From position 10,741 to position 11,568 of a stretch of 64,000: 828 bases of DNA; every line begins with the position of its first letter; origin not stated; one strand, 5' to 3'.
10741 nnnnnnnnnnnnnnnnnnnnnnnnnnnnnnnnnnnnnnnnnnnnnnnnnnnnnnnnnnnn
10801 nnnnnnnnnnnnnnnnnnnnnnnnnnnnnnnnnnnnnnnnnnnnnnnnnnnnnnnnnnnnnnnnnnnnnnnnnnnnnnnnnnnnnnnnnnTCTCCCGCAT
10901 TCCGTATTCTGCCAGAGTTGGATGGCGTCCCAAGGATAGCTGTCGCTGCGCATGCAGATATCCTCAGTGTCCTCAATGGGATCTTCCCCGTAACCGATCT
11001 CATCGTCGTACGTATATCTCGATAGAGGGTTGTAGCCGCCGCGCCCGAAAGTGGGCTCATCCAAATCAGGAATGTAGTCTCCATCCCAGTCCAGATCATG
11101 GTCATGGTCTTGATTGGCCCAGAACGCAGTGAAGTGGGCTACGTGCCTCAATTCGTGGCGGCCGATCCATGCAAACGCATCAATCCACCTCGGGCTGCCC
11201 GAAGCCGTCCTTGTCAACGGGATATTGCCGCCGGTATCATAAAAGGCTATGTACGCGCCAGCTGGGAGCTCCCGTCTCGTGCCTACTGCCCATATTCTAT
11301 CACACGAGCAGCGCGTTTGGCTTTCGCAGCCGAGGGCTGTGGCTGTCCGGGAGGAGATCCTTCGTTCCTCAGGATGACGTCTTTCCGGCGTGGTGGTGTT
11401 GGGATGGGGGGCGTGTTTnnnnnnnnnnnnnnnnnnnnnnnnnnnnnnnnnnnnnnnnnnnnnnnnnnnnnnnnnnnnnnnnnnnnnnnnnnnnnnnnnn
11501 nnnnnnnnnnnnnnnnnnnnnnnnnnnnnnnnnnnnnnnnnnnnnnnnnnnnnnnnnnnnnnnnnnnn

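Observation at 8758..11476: REP-bracketed island: HExxH fragment followed by two exported HEAT-repeat proteins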

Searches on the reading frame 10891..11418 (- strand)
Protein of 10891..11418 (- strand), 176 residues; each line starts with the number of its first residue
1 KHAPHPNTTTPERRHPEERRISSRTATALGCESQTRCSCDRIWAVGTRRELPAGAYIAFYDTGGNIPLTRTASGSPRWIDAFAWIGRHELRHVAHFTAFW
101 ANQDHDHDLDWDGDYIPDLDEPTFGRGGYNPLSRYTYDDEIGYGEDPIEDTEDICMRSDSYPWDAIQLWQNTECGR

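Call 7: search_protein_families(library=pfam, proteins=[window:10891-11418:-], max_evalue=0.1)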
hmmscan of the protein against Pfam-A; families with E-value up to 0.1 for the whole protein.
window:10891-11418:- (176 aa): 0 families

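Call 9: find_homologous_proteins(query=window:10891-11418:-, max_evalue=0.001)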
Query window:10891-11418:- (176 aa): 1 proteins with E <= 0.001 among 51 candidates.
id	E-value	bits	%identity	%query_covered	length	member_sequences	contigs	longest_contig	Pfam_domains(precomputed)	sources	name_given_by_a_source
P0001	7.9e-72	259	99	62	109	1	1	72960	-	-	-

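Call 11: search_protein_families(library=ncbifam, proteins=[window:10891-11418:-], max_evalue=0.1)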
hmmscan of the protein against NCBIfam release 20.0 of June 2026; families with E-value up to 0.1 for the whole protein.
window:10891-11418:- (176 aa): 0 families

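Call 14: find_encoding_contigs(protein=P0001, flank=10000, max_places=6)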
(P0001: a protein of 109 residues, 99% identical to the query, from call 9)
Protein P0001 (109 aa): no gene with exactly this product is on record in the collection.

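Call 15: search_protein_representatives(protein=window:10891-11418:-)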
Query: 176 residues. Proteins with E-value up to 0.001 (for the whole library): 67; up to 1e-10: 25; up to 1e-30: 4. The best 67 are listed.
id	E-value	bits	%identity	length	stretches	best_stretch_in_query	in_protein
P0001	2.5e-72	259.3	99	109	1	68-176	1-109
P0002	5.0e-40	153.9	62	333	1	51-173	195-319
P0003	3.1e-39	151.3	62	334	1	51-172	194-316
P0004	1.9e-38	148.7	58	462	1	55-173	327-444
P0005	1.4e-27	113.2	45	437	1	51-172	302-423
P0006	2.2e-23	99.5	47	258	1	54-172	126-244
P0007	5.5e-19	85.2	46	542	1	69-171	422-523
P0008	2.8e-18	82.9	43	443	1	45-171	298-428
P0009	8.2e-18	81.3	46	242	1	71-172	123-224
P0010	2.8e-17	79.6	49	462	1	78-172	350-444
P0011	6.1e-17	78.5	44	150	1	71-172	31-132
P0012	1.8e-16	77.0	39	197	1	53-172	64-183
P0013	2.8e-16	76.3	42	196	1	71-172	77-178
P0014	8.7e-16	74.7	44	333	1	71-172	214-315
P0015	2.4e-15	73.3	46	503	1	70-172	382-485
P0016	5.7e-15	72.1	41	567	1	58-171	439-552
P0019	5.7e-14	68.8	51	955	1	70-171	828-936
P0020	1.5e-13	67.4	43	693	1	72-172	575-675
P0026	2.3e-10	57.0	44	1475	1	73-172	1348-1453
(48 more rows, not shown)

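Call 17: search_protein_families(library=pfam, proteins=[P0002, P0003, P0004, P0005, P0007, P0008, P0016, P0019, P0026, P0020], max_evalue=0.01)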
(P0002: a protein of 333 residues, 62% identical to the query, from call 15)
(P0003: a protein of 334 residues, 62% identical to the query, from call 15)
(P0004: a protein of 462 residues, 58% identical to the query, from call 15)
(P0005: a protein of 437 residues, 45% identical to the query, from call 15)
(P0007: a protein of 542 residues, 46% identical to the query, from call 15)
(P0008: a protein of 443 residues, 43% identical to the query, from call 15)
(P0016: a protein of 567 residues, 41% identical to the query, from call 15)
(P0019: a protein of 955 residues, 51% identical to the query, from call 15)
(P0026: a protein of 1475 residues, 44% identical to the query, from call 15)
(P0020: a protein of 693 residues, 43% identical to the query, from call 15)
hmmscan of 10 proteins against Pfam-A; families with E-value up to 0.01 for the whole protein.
P0002 (333 aa): 0 families

P0003 (334 aa): 0 families

P0004 (462 aa): 0 families

P0005 (437 aa): 2 families
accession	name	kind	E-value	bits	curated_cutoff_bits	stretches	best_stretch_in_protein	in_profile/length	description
PF00801.26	PKD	-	0.00024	21.4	23.5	1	56-117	14-64/80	PKD domain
PF07495.19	Y_Y_Y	-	0.0062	16.9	26.6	0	85-116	12-44/65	Y_Y_Y domain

P0007 (542 aa): 0 families

P0008 (443 aa): 0 families

P0016 (567 aa): 3 families
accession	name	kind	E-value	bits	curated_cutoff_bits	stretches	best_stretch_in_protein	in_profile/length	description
PF13860.13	FlgD_ig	-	6.6e-08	32.9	27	1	94-156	15-77/79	FlgD Ig-like domain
PF13585.12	CHU_C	-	0.0027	18.2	27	1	99-158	24-76/86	CHU_C Type IX secretion signal domain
PF07495.19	Y_Y_Y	-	0.0029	17.9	26.6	0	240-264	29-53/65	Y_Y_Y domain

P0019 (955 aa): 2 families
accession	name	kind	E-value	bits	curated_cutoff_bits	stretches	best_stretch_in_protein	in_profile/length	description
PF14339.12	DUF4394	-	3.6e-42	144.7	29.6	1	15-263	1-229/230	Domain of unknown function (DUF4394)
PF18884.5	TSP3_bac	-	6.9e-24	83.8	25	2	318-338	1-20/22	Bacterial TSP3 repeat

P0026 (1475 aa): 1 family
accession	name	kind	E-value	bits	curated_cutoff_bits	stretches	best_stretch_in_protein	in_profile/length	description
PF17957.7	Big_7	-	1.6e-18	67.5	24.1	1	332-399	2-70/70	Bacterial Ig domain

P0020 (693 aa): 0 families

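Call 18: find_encoding_contigs(protein=P0002, flank=8000, max_places=4)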
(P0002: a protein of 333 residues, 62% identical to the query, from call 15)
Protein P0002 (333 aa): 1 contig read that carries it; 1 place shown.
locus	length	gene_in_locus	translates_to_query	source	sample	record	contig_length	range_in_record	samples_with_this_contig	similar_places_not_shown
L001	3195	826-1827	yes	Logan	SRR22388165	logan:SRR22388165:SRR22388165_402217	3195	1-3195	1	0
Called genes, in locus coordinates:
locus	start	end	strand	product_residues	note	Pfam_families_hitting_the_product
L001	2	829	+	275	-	?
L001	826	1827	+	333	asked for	-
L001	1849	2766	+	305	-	PF03130:HEAT_PBS (faint), PF13646:HEAT_2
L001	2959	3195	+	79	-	?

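Call 20: find_encoding_contigs(protein=P0003, flank=10000, max_places=4)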
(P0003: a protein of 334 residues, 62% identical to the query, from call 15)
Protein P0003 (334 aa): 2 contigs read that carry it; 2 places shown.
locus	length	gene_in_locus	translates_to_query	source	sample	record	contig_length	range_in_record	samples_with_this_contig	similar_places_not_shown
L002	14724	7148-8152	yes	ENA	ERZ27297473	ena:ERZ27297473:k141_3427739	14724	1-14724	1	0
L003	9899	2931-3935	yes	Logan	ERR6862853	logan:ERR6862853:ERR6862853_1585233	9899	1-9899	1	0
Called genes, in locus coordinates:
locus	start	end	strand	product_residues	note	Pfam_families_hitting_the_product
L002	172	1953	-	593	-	PF02638:GHL10, PF14871:GHL6 (weak), PF06452:CBM9_1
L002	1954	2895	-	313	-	PF01515:PTA_PTB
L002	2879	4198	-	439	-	PF00809:Pterin_bind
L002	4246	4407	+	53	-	-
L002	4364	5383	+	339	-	PF07833:Cu_amine_oxidN1 (weak)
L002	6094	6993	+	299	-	PF13646:HEAT_2, PF03130:HEAT_PBS (faint)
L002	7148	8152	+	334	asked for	-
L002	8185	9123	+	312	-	PF13646:HEAT_2, PF03130:HEAT_PBS (faint)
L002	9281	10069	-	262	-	PF23914:TPR_CcmH_CycH, PF13424:TPR_12 (weak), PF13429:TPR_15, PF13432:TPR_16, PF12895:ANAPC3 (weak), PF13414:TPR_11 (weak), PF13431:TPR_17 (weak), PF13371:TPR_9, +9 more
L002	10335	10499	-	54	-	PF04945:YHS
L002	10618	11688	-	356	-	PF13439:Glyco_transf_4 (weak), PF00534:Glycos_transf_1, PF13692:Glyco_trans_1_4, PF13524:Glyco_trans_1_2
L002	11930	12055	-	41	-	-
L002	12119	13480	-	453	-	PF22694:CtpB_N-like (faint), PF00595:PDZ, PF13180:PDZ_2, PF17820:PDZ_6, PF03572:Peptidase_S41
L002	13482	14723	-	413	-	?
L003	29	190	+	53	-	-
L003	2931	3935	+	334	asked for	-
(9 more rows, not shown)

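Call 21: find_encoding_contigs(protein=P0004, flank=10000, max_places=4)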
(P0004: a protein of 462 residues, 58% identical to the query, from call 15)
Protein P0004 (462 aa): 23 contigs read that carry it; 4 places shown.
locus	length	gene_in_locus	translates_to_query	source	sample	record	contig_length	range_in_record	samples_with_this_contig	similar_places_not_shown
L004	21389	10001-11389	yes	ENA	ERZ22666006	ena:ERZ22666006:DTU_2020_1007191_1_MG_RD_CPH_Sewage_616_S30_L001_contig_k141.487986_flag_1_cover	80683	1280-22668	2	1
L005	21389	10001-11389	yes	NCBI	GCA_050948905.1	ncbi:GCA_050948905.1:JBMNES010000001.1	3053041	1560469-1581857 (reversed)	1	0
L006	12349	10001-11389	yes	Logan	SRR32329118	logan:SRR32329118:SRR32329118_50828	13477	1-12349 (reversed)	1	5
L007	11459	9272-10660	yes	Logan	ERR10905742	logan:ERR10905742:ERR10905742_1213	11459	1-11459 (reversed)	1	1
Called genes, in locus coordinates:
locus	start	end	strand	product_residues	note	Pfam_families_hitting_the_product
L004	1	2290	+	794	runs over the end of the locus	PF09364:XFP_N, PF03894:XFP, PF09363:XFP_C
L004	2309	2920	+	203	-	PF00702:Hydrolase, PF13419:HAD_2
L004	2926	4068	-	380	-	PF13439:Glyco_transf_4, PF13477:Glyco_trans_4_2, PF13579:Glyco_trans_4_4, PF20706:GT4-conflict, PF00534:Glycos_transf_1, PF13692:Glyco_trans_1_4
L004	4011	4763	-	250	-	PF01522:Polysacc_deac_1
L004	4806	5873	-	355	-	PF00089:Trypsin, PF13365:Trypsin_2, PF00595:PDZ, PF13180:PDZ_2, PF17820:PDZ_6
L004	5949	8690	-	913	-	PF00675:Peptidase_M16, PF05193:Peptidase_M16_C, PF00675:Peptidase_M16, PF05193:Peptidase_M16_C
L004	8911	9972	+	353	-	PF09976:TPR_21 (faint), PF14559:TPR_19 (faint), PF21545:T7SS_EccA1_N (faint), PF07719:TPR_2 (faint), PF13174:TPR_6 (faint), PF13176:TPR_7 (faint), PF13181:TPR_8 (faint), PF13424:TPR_12 (weak), +6 more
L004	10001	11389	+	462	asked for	-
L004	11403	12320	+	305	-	PF13646:HEAT_2, PF03130:HEAT_PBS (faint)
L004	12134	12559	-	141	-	-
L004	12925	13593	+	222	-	-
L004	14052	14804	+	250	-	PF02353:CMAS, PF03848:TehB (weak), PF01209:Ubie_methyltran, PF13489:Methyltransf_23, PF13847:Methyltransf_31, PF08241:Methyltransf_11, PF08242:Methyltransf_12, PF13649:Methyltransf_25, +1 more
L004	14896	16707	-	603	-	PF00682:HMGL-like, PF02743:dCache_1, PF22673:MCP-like_PDC_1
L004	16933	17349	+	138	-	-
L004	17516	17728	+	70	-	PF04972:BON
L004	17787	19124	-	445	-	PF00890:FAD_binding_2 (weak), PF01134:GIDA (weak), PF01266:DAO (weak), PF12831:FAD_oxidored, PF13450:NAD_binding_8 (faint)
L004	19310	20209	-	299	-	PF07963:N_methyl, PF07596:SBP_bac_10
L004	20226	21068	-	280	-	PF07963:N_methyl, PF07596:SBP_bac_10 (faint)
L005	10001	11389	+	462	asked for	-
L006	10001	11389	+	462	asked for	-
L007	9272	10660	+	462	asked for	-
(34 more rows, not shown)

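Call 22: find_encoding_contigs(protein=P0005, flank=10000, max_places=4)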
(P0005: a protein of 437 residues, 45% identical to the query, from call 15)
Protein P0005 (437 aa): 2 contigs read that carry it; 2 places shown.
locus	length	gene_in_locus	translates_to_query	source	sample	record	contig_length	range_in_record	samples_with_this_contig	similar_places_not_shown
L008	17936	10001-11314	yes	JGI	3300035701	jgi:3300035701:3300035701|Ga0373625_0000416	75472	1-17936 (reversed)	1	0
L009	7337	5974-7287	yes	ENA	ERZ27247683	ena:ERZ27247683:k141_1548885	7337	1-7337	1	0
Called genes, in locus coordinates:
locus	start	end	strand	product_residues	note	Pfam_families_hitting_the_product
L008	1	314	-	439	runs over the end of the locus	PF07690:MFS_1 (weak)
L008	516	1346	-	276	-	PF04909:Amidohydro_2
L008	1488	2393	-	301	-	-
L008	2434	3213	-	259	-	PF04951:Peptidase_M55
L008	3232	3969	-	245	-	-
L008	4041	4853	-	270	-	PF03990:DUF348, PF07501:G5, PF06725:3D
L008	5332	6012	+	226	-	-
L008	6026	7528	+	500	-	PF25060:ARM_TT21_2nd (faint), PF00515:TPR_1 (faint), PF07719:TPR_2 (faint), PF12895:ANAPC3 (faint), PF13174:TPR_6 (faint), PF09976:TPR_21, PF13432:TPR_16 (weak), PF14559:TPR_19 (weak), +7 more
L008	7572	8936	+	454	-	-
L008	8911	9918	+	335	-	-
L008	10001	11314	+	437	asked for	-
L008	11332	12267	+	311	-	PF13646:HEAT_2, PF03130:HEAT_PBS (faint)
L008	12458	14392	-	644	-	PF20581:DUF6785, PF20580:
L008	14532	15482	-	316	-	PF01545:Cation_efflux, PF16916:ZT_dimer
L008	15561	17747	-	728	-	PF02629:CoA_binding, PF13380:CoA_binding_2, PF13607:Succ_CoA_lig, PF19045:Ligase_CoA_2, PF13549:ATP-grasp_5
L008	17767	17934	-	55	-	?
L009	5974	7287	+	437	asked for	-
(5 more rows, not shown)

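Call 25: search_solved_structures(query=A1, max_evalue=10, show_alignments=2)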
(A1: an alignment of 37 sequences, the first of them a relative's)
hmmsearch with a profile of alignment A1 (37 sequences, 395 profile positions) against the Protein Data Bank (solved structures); distinct sequences matched with E-value up to 10: 1.
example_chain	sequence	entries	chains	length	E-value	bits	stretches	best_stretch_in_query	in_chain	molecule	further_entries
2yqk_A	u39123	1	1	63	0.18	14.2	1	206-235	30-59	Arginine-glutamic acid dipeptide repeats protein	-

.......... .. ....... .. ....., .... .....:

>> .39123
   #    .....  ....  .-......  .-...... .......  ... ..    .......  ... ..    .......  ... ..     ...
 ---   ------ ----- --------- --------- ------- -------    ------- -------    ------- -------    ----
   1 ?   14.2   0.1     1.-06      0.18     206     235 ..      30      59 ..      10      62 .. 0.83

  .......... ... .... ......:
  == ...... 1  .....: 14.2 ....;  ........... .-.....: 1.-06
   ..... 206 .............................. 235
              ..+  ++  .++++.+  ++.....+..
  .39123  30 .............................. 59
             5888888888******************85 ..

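Call 29: find_related_loci(query=A2, collection=genome_contigs, flank=6000)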
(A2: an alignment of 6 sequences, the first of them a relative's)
Query A2 (333 aa) in genome_contigs; peptide patterns used: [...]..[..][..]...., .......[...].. (x = any residue, [..] = any of these).
52 stretches matched a pattern; 13 encode a relative of the query (tblastn E <= 1e-3); 13 distinct loci.
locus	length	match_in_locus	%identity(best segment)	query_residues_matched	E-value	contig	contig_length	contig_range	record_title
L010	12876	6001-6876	40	45-329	6e-55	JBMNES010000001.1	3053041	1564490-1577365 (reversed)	MAG: Armatimonadota bacterium isolate SBF912LR0HQ0044 contig_28947, whole genome shotgun sequence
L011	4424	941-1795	35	36-329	8e-46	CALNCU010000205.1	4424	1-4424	MAG TPA_asm: uncultured Armatimonadetes bacterium isolate SRR1561993_bin.101_CONCOCT_v1.1_MAG genome assembly, contig: E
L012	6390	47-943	31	30-333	4e-26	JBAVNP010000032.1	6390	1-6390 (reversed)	MAG: Sedimentisphaerales bacterium isolate MFD03833_ilm_asm_bin2 k127_40738, whole genome shotgun sequence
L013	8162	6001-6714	30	83-329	2e-20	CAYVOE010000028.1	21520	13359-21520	MAG TPA_asm: uncultured Nitrospiraceae bacterium isolate SRP268622_co1_273 genome assembly, contig: NODE_5162_length_215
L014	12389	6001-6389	48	202-332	1e-24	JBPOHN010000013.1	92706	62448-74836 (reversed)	MAG: Armatimonadota bacterium isolate MAG_188 c_000000311674, whole genome shotgun sequence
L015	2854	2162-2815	31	115-329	9e-18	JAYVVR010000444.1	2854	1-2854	MAG: Armatimonadota bacterium isolate GL79_UP_metabinner_7 GL79_UP_metabinner_7_443, whole genome shotgun sequence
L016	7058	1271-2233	26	29-333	7e-17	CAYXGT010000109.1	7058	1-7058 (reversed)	MAG TPA_asm: uncultured Pirellulales bacterium isolate binchicken_co262_293 genome assembly, contig: NODE_12327_length_7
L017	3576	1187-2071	28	34-329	9e-17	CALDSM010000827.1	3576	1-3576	MAG TPA_asm: uncultured bacterium isolate SRR3330204_bin.145_CONCOCT_v1.1_MAG genome assembly, contig: ERZ724078.17056,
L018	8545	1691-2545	26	51-333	8e-8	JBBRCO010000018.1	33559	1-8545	MAG: Verrucomicrobiales bacterium isolate Co_metawrap_2407 Cmw_2407_k141_12671179_length_33559_cov_9.9978, whole genome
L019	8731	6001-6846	27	90-333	5e-7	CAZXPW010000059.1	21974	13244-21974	MAG TPA_asm: uncultured Pirellulales bacterium isolate binchicken_co44_206 genome assembly, contig: NODE_3467_length_219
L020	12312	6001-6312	30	223-333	1e-5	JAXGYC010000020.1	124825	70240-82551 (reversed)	MAG: Sedimentisphaerales bacterium isolate AnMBR.bin504 bin504_20, whole genome shotgun sequence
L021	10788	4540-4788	34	111-183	3e-4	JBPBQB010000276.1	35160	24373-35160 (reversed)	MAG: Janthinobacterium lividum isolate 3300051445_30 3300051445_30_Ga0502434_00001027, whole genome shotgun sequence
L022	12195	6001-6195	34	111-176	3e-4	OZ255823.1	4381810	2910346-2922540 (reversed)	MAG: Capsulimonadaceae bacterium isolate 0e0e4994-cba3-4c6d-b89d-4184e066f449 genome assembly, chromosome: 1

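Call 35: predict_structure(alignment_id=A1)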
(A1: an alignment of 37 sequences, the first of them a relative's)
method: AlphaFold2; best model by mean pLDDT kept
length: 333 residues; sequences in the alignment: 37
mean_pLDDT: 85.9   pTM: 0.81
mean pLDDT of the five models: 85.9, 82.2, 79.1, 79.1, 78.7
residues with pLDDT >= 90: 219; 70-90: 66; 50-70: 16; < 50: 32
segments of 3 or more residues with pLDDT < 50: 1-30
pLDDT, mean of each block of 10 residues (from residue 1): 42 38 39 69 73 92 92 80 96 72 76 97 96 91 96 96 98 96 85 93 94 91 96 97 96 96 95 97 92 96 80 95 91 80
secondary structure, 60 per line:
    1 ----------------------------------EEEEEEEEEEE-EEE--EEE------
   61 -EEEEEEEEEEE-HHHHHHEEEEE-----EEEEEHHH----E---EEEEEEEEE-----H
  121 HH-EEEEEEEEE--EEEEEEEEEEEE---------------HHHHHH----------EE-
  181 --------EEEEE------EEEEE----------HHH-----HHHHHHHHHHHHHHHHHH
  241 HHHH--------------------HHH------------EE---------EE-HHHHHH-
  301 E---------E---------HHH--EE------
elements in order: E35-45 E47-49 E52-54 E62-72 H74-79 E80-84 E90-94 E106-114 E124-132 E135-146 H162-167 E189-193 E200-204 H223-244 H294-299

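Call 38: search_protein_families(library=pfam, proteins=[L012:985-2061:+, L016:2327-3394:+, L017:2131-3249:+, L019:6880-8238:+, L020:6396-7670:+, L013:6632-7816:+, L018:2551-3333:+, L011:1819-2754:+, L001:2-826:+, L008:8911-9915:+], max_evalue=0.01)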
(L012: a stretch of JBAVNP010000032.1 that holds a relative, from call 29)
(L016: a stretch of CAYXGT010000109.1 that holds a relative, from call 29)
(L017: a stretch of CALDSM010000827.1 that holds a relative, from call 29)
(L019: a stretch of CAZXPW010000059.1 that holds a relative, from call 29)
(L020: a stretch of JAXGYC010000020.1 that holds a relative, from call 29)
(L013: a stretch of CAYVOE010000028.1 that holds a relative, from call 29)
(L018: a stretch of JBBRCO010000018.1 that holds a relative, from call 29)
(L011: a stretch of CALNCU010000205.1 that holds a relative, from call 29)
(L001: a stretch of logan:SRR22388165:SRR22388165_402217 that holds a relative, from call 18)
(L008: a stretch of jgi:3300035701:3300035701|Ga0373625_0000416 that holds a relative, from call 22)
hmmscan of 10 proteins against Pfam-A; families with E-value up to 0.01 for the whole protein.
L012:985-2061:+ (359 aa): 3 families
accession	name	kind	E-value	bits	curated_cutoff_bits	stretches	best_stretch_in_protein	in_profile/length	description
PF13646.12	HEAT_2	-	4.3e-11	43.4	27.7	2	58-115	20-76/88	HEAT repeats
PF03130.22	HEAT_PBS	-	0.0025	18.7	20.9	0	86-108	1-23/27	PBS lyase HEAT-like repeat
PF11698.14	V-ATPase_H_C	-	0.0048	17.5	27.2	0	80-159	37-111/117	V-ATPase subunit H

L016:2327-3394:+ (356 aa): 1 family
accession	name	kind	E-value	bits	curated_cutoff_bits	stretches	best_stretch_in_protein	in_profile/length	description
PF13646.12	HEAT_2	-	8.2e-08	32.9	27.7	1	244-311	10-76/88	HEAT repeats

L017:2131-3249:+ (373 aa): 1 family
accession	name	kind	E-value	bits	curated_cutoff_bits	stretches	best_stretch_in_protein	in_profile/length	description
PF13646.12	HEAT_2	-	4.8e-10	40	27.7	1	238-310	6-77/88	HEAT repeats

L019:6880-8238:+ (453 aa): 1 family
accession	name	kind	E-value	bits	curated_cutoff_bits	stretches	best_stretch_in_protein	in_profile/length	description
PF13646.12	HEAT_2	-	0.0033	18.1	27.7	0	314-378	17-77/88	HEAT repeats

L020:6396-7670:+ (425 aa): 2 families
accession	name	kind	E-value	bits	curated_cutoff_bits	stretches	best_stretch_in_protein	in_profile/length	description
PF13646.12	HEAT_2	-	1.8e-11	44.6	27.7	1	287-366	2-78/88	HEAT repeats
PF03130.22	HEAT_PBS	-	0.0037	18.1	20.9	0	117-138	2-23/27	PBS lyase HEAT-like repeat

L013:6632-7816:+ (395 aa): 2 families
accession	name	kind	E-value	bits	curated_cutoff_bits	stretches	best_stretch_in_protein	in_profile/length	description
PF13646.12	HEAT_2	-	9.4e-12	45.5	27.7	1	275-347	6-77/88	HEAT repeats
PF03130.22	HEAT_PBS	-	0.0087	17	20.9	0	110-128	7-26/27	PBS lyase HEAT-like repeat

L018:2551-3333:+ (261 aa): 0 families

L011:1819-2754:+ (312 aa): 1 family
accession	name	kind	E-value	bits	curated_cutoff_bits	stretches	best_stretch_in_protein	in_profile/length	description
PF13646.12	HEAT_2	-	3.5e-07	30.8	27.7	1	124-198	11-77/88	HEAT repeats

L001:2-826:+ (275 aa): 4 families
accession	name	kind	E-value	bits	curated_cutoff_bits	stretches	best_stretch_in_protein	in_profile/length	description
PF13174.12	TPR_6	-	6e-06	27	26.3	0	185-214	4-33/33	Tetratricopeptide repeat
PF07719.23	TPR_2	-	2.4e-05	24.6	27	0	183-210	3-30/34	Tetratricopeptide repeat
PF13428.12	TPR_14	-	5e-05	24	23.5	0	182-217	2-37/44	Tetratricopeptide repeat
PF13424.12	TPR_12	-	0.002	18.7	30.1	0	149-213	8-77/77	Tetratricopeptide repeat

L008:8911-9915:+ (335 aa): 1 family
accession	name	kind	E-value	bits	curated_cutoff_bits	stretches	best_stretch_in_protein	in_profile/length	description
PF13646.12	HEAT_2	-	4.6e-05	24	27.7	0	277-316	21-60/88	HEAT repeats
